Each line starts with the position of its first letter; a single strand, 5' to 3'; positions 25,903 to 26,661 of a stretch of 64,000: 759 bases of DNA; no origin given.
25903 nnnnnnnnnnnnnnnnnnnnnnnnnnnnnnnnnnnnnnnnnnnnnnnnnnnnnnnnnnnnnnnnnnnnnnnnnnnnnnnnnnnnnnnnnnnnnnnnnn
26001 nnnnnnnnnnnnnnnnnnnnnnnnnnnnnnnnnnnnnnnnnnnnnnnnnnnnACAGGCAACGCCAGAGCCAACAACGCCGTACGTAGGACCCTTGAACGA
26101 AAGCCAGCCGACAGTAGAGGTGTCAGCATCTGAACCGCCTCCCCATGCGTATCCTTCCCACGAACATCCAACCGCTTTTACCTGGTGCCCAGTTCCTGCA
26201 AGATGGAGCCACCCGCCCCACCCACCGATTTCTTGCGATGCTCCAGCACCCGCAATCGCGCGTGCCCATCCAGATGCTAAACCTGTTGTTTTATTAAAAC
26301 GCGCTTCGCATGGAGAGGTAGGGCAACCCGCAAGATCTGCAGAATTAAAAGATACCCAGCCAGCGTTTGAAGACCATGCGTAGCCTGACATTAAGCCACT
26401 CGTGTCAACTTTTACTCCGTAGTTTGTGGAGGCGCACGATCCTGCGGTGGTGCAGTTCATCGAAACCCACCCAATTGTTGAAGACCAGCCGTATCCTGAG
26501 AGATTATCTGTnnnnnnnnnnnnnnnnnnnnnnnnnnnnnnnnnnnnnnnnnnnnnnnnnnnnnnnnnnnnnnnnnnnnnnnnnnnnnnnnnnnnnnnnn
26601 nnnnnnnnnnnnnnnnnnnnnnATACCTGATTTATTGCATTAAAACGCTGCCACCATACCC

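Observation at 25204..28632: Secreted-protein locus: a Ca-binding-like repeat protein plus three tandem, diverged Cys-rich secreted paralogs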

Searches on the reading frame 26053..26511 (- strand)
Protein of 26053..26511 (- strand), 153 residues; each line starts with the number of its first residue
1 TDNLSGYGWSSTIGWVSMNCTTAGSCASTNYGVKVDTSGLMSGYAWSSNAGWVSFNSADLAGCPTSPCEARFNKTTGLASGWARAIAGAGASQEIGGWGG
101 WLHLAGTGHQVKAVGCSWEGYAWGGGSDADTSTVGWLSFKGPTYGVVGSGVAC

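Call 80: search_protein_families(library=pfam, proteins=[window:26053-26511:-], max_evalue=5)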
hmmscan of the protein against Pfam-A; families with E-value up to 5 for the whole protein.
seq(153 aa): 1 family
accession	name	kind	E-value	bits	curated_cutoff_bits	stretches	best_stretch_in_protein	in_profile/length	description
PF16458.10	Beta-prism_lec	-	0.013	16.1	25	1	79-125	27-73/131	Beta-prism lectin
